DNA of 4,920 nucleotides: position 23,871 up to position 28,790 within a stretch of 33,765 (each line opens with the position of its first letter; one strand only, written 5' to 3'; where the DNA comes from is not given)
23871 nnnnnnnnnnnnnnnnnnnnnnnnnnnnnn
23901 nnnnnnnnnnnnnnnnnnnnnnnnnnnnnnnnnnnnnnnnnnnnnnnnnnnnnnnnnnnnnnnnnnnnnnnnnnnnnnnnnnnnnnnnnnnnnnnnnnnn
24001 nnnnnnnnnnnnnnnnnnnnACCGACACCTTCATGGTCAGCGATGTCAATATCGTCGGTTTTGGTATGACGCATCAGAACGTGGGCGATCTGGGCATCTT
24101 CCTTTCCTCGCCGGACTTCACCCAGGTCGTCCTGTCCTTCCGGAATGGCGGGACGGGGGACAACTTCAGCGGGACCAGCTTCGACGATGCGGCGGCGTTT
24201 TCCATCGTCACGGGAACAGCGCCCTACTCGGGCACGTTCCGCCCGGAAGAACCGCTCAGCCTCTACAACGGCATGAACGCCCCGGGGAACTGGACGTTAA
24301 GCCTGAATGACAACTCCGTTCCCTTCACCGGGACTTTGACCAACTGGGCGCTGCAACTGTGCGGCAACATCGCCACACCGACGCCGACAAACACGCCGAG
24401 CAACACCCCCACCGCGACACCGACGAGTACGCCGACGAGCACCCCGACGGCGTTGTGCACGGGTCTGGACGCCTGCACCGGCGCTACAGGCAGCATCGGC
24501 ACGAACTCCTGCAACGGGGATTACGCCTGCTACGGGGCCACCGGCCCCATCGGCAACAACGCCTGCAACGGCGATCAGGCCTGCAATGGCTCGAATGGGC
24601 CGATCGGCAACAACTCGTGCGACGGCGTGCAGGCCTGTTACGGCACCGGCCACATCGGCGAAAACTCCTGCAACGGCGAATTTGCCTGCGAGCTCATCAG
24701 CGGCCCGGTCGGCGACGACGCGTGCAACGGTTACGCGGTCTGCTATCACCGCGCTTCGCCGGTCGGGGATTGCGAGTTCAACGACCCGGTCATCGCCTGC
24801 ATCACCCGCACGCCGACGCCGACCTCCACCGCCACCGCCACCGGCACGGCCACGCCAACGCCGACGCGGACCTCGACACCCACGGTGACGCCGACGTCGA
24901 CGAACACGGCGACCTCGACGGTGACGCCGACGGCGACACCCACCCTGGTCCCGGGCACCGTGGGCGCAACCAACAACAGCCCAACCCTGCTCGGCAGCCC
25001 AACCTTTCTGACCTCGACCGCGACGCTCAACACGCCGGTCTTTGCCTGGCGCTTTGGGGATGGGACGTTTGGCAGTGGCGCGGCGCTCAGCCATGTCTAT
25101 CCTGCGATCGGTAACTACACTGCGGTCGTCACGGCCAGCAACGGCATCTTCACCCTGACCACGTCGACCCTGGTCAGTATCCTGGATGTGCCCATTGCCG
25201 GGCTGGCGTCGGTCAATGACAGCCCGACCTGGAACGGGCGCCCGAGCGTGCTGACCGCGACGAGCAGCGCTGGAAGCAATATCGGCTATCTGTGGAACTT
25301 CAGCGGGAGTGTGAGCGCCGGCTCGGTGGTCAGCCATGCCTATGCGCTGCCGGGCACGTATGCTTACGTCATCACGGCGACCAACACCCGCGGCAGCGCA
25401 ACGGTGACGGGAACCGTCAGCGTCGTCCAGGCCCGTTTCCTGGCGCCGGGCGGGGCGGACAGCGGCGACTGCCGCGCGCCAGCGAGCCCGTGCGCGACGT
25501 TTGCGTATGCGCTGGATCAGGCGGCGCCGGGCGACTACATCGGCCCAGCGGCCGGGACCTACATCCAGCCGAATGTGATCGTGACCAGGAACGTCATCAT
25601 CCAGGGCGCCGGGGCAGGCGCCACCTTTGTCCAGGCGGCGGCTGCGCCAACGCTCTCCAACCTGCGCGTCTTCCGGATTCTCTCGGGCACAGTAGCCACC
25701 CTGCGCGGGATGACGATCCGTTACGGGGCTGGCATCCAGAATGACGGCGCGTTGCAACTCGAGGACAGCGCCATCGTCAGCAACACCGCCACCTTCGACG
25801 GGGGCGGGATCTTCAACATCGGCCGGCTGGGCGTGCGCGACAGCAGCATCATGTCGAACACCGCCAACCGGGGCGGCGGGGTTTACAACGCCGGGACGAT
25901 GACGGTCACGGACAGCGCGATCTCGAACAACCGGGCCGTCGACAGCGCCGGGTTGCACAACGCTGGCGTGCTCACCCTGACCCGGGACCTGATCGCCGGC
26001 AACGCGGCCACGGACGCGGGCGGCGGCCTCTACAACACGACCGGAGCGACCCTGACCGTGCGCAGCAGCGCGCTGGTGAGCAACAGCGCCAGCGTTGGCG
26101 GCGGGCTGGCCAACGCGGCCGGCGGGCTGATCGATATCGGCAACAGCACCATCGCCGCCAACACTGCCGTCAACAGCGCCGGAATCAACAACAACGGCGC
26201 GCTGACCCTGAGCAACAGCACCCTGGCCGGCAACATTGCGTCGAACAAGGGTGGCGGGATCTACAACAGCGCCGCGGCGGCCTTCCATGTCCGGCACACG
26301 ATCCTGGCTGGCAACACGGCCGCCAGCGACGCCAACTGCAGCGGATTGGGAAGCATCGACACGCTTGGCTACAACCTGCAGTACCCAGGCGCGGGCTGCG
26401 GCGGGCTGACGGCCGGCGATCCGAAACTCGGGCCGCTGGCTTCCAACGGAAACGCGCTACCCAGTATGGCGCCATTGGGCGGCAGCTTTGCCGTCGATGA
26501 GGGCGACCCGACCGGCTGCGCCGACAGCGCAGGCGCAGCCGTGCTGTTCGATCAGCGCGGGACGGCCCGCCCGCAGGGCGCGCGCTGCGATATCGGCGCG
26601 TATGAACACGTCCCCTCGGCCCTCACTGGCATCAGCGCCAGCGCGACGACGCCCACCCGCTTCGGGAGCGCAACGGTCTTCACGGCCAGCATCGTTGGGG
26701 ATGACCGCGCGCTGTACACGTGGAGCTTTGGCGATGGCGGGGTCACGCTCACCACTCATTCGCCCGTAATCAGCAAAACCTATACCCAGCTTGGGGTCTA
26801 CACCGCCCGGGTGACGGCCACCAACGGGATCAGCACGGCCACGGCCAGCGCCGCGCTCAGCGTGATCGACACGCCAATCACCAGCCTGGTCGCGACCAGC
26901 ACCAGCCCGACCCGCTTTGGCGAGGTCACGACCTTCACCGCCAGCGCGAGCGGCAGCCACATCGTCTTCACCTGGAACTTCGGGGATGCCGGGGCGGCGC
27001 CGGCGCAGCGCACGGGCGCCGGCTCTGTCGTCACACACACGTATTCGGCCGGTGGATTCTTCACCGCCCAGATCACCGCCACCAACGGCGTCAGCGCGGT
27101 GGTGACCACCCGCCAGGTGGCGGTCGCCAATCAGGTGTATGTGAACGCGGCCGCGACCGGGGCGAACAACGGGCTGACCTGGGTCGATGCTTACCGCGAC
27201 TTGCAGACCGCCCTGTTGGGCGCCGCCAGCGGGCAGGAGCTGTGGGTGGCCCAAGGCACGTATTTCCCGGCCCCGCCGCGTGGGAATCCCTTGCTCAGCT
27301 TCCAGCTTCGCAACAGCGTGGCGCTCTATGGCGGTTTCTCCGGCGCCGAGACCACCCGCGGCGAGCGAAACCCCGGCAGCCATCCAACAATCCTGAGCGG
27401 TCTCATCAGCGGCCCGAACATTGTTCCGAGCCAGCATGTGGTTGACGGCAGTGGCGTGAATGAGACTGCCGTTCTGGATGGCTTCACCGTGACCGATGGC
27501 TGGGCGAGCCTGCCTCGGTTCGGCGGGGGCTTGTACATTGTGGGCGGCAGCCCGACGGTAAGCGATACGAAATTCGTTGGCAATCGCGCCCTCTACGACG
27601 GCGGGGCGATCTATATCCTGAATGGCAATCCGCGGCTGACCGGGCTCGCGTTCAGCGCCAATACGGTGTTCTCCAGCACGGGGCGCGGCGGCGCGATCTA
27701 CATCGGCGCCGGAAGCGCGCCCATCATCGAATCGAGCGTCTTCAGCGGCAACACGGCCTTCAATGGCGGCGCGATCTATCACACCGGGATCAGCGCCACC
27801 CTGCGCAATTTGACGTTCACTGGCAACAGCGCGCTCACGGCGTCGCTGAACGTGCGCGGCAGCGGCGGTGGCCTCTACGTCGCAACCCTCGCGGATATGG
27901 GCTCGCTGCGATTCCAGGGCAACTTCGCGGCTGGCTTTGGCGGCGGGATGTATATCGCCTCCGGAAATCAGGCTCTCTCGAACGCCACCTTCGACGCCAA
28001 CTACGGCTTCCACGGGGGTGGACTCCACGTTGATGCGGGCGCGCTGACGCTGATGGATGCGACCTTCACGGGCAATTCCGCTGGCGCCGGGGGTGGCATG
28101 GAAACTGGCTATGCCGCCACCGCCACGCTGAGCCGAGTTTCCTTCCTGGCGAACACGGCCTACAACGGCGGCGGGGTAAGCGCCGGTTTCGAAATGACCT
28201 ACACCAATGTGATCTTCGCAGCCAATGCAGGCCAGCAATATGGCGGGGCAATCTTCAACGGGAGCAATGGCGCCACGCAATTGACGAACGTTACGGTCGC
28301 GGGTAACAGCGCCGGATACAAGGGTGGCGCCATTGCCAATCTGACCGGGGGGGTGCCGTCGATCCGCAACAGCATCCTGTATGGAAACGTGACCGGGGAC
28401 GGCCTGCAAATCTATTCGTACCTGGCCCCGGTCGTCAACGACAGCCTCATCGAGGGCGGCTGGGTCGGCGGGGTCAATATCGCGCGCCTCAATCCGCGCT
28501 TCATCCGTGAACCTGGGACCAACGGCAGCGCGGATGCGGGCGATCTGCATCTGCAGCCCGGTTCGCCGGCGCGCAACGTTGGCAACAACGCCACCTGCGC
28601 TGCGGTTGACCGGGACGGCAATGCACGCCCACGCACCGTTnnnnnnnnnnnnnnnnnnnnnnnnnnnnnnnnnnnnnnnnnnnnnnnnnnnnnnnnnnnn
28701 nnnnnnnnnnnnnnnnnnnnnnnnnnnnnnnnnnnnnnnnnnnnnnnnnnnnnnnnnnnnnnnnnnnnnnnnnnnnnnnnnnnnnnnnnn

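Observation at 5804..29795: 24-kb translationally overlapped operon encoding two giant mosaic surface proteins (~5,054 aa and 2,944 aa)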

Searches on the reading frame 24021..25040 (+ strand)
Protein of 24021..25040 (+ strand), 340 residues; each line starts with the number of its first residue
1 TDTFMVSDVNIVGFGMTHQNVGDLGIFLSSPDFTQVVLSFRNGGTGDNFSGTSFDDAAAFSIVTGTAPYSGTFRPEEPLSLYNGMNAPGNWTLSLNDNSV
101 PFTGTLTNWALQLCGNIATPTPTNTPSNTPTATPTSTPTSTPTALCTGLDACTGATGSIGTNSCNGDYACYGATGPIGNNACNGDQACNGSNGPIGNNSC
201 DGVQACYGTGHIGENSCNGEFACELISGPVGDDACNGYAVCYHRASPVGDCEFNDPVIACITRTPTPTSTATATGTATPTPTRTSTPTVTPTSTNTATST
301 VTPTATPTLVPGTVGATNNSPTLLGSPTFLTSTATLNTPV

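Call 24: search_protein_families(library=pfam, proteins=[window:24021-25040:+], max_evalue=0.1)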
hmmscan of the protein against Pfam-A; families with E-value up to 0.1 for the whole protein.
window:24021-25040:+ (340 aa): 3 families
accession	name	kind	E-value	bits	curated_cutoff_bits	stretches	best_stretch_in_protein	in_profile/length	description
PF24646.2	DUF7640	-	3.8e-33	114.8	28.1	3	175-260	14-104/121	Domain of unknown function (DUF7640)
PF01483.27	P_proprotein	-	2.1e-09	37.8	21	1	14-113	8-86/86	Proprotein convertase P-domain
PF01391.23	Collagen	-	0.02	15.1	27.2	1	154-199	1-46/60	Collagen triple helix repeat (20 copies)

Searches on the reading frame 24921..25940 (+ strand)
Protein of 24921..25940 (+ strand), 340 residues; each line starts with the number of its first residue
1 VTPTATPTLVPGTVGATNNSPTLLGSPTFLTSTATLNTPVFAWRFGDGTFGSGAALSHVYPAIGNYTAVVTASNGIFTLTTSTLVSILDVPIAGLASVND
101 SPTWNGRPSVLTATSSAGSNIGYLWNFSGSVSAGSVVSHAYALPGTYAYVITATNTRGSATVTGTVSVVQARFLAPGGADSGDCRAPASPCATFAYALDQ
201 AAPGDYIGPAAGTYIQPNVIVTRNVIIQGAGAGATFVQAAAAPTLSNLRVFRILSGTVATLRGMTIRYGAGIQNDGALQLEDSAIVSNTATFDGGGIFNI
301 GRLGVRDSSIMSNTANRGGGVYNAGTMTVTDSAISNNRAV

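Call 24: search_protein_families(library=pfam, proteins=[window:24921-25940:+], max_evalue=0.1)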
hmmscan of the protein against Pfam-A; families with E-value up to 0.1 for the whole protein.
window:24921-25940:+ (340 aa): 3 families
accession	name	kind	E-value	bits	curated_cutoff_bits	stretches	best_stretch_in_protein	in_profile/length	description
PF18911.6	PKD_4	-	1.7e-16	60.4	27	2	34-75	30-71/85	PKD domain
PF00801.26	PKD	-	1.3e-14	54.3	23.5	2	104-168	12-80/80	PKD domain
PF13229.12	Beta_helix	-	0.0037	17.4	25.9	1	264-338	16-91/158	Right handed beta helix region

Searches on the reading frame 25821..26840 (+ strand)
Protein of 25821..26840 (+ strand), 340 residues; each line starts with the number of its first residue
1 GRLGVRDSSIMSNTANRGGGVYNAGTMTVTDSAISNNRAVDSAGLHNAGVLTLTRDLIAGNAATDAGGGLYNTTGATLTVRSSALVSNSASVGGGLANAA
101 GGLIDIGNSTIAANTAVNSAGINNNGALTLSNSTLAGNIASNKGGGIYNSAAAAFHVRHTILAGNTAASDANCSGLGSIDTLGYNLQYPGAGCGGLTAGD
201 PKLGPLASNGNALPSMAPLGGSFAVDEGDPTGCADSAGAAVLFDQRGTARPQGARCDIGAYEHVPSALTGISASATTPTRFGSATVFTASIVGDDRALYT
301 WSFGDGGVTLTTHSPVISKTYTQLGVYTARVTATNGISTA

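Call 24: search_protein_families(library=pfam, proteins=[window:25821-26840:+], max_evalue=0.1)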
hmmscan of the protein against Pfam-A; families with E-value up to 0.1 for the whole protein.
window:25821-26840:+ (340 aa): 2 families
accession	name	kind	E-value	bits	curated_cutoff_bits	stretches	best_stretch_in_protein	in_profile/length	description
PF00801.26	PKD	-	8.7e-11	42.1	23.5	1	276-339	8-71/80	PKD domain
PF18911.6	PKD_4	-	3.5e-08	33.8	27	1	282-336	17-71/85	PKD domain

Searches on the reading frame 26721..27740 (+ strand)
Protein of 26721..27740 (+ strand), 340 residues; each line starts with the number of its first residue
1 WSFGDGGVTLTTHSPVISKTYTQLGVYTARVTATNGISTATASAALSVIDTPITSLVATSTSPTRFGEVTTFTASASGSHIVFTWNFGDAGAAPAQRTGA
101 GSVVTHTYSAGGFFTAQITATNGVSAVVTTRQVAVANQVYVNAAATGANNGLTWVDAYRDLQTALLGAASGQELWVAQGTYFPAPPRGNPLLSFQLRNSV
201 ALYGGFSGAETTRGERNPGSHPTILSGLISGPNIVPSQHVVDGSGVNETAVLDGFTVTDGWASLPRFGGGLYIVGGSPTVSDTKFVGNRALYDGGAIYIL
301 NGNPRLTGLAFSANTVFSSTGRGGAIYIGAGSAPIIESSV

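Call 24: search_protein_families(library=pfam, proteins=[window:26721-27740:+], max_evalue=0.1)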
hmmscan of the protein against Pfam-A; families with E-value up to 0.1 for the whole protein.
window:26721-27740:+ (340 aa): 4 families
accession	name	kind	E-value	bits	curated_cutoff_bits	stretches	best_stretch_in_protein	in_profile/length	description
PF00801.26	PKD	-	2e-17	63.4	23.5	2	64-134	11-79/80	PKD domain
PF18911.6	PKD_4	-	2.6e-15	56.7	27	2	61-131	11-79/85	PKD domain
PF02415.23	Chlam_PMP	-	3.1e-05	24.2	20.6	1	283-299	2-18/19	Chlamydia polymorphic membrane protein (Chlamydia_PMP) repeat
PF07602.17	DUF1565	-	6.1e-05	22.9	20.3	1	156-289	13-145/257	Protein of unknown function (DUF1565)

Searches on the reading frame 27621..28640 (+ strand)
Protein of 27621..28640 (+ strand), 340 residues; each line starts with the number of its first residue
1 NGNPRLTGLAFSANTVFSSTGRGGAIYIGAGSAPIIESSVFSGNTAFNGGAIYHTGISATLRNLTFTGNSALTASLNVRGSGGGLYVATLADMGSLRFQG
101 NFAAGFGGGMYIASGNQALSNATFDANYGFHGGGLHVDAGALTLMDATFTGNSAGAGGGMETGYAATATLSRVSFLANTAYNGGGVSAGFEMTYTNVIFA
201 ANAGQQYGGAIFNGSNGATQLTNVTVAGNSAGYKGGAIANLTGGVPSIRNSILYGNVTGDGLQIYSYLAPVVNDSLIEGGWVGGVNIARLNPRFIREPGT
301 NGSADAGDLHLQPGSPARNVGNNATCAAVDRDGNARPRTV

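Call 24: search_protein_families(library=pfam, proteins=[window:27621-28640:+], max_evalue=0.1)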
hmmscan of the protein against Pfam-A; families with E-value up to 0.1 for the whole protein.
window:27621-28640:+ (340 aa): 1 family
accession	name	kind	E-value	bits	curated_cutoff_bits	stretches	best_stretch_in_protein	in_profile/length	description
PF02415.23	Chlam_PMP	-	2.5e-10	39.9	20.6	1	39-54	2-18/19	Chlamydia polymorphic membrane protein (Chlamydia_PMP) repeat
